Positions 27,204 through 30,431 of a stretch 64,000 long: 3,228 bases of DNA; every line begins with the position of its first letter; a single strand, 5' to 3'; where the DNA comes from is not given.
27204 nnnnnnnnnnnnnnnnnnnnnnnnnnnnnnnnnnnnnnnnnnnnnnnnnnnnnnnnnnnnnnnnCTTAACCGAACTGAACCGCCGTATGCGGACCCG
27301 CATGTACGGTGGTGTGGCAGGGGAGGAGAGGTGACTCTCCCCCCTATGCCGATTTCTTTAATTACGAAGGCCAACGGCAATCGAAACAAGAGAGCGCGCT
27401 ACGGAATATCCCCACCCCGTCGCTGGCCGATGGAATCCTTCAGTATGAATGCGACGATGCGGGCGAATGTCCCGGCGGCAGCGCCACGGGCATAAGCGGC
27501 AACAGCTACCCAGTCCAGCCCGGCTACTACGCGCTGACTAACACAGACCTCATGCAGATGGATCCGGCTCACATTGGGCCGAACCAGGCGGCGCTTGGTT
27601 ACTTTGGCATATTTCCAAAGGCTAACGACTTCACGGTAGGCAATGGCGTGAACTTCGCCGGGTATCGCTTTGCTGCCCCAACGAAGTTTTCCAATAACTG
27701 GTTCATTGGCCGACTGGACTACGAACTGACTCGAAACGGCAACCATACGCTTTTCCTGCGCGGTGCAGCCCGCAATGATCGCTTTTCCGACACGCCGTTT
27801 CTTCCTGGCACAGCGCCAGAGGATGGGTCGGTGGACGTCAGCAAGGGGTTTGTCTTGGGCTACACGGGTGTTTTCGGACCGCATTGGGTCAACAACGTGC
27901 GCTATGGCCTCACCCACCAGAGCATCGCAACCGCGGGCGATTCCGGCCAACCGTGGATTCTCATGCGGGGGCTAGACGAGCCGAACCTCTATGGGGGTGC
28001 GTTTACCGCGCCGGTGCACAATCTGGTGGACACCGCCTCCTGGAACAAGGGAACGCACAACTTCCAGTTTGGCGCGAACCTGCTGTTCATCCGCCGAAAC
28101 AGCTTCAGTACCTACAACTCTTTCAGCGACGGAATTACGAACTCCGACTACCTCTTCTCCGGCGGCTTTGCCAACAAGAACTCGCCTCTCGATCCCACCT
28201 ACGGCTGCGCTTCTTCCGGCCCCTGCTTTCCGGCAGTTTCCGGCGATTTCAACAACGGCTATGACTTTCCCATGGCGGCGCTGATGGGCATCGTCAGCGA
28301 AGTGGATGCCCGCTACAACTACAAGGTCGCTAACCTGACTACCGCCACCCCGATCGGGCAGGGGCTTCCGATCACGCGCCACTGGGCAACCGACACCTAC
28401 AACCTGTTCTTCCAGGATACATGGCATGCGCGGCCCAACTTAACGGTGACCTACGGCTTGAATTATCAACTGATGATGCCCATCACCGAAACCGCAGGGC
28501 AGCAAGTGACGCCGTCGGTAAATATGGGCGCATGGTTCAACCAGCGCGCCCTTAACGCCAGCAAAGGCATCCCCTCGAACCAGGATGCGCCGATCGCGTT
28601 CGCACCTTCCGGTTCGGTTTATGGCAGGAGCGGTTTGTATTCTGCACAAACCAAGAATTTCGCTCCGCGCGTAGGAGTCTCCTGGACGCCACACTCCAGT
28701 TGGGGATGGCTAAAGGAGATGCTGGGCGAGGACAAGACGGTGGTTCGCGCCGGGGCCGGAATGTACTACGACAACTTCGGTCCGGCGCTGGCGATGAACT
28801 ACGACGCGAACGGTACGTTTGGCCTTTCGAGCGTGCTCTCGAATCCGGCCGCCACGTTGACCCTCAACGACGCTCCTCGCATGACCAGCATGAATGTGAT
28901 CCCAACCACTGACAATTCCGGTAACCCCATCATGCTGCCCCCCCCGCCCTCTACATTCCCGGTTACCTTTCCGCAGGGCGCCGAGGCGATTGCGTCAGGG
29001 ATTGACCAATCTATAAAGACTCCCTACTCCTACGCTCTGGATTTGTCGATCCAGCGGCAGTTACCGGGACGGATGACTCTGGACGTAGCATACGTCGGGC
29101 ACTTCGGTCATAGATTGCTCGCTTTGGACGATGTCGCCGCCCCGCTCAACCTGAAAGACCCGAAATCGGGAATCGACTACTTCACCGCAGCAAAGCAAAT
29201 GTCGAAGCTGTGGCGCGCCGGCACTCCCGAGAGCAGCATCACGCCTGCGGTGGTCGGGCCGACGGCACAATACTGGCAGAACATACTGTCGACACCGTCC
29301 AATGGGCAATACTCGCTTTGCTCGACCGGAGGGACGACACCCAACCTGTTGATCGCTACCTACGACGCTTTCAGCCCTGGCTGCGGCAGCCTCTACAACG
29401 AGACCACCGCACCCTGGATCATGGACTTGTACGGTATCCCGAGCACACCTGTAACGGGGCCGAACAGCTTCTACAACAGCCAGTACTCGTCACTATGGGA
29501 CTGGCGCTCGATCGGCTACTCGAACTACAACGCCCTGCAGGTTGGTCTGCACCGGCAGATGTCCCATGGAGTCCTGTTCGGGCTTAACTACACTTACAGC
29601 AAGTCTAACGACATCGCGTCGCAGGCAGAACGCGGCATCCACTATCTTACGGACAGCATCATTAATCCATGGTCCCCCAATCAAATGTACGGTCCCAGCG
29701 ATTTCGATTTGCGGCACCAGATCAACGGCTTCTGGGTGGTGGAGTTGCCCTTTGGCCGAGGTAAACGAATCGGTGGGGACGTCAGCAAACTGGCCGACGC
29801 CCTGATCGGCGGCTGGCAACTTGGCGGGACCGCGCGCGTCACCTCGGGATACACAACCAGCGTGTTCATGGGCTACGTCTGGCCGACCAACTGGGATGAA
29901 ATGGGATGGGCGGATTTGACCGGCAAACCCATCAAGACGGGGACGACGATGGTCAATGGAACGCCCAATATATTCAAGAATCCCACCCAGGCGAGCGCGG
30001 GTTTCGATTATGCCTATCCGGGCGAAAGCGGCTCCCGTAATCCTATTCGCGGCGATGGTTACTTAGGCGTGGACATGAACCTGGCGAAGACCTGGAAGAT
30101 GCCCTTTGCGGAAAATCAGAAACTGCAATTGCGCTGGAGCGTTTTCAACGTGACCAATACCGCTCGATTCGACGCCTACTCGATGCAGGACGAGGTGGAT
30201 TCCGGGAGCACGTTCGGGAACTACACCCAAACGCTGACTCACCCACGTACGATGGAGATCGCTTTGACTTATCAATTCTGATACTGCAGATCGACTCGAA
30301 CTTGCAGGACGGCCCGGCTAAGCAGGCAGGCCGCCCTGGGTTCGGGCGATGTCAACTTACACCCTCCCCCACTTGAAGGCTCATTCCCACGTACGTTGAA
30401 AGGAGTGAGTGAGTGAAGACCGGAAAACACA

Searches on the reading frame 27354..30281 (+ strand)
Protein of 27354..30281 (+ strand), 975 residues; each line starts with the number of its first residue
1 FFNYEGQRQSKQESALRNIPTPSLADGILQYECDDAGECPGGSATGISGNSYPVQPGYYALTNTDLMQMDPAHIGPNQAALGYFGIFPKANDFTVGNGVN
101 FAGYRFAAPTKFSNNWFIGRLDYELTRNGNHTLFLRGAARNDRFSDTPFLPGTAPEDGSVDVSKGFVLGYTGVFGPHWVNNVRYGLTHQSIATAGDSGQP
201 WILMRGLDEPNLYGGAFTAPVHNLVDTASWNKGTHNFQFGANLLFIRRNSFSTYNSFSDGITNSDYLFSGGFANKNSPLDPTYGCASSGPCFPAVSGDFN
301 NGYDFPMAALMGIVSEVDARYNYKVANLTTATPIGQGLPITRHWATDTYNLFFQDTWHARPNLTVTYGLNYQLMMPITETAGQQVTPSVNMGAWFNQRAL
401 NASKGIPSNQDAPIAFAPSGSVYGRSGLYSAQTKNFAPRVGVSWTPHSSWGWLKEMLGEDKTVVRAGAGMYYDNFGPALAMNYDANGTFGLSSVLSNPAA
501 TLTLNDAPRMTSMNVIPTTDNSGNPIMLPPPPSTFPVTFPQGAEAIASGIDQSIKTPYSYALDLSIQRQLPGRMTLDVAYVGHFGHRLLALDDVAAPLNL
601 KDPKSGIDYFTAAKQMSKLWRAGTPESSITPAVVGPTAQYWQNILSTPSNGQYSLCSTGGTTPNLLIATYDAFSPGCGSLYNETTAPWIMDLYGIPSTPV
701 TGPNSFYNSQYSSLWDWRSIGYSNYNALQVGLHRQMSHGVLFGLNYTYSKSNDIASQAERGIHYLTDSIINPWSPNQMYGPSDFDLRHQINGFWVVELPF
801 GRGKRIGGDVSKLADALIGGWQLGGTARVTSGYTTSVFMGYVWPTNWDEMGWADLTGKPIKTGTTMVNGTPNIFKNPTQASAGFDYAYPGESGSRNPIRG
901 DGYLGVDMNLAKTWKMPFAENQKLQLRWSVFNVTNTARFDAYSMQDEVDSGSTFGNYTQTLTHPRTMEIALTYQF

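Call 9: search_protein_families(library=pfam, proteins=[window:27354-30281:+], max_evalue=0.01)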
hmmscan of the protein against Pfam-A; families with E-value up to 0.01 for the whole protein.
window:27354-30281:+ (975 aa): 1 family
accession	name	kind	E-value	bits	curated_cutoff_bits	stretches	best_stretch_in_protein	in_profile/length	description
PF25183.1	OMP_b-brl_4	-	1.1e-109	368.5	30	1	1-967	59-837/838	Outer membrane beta barrel domain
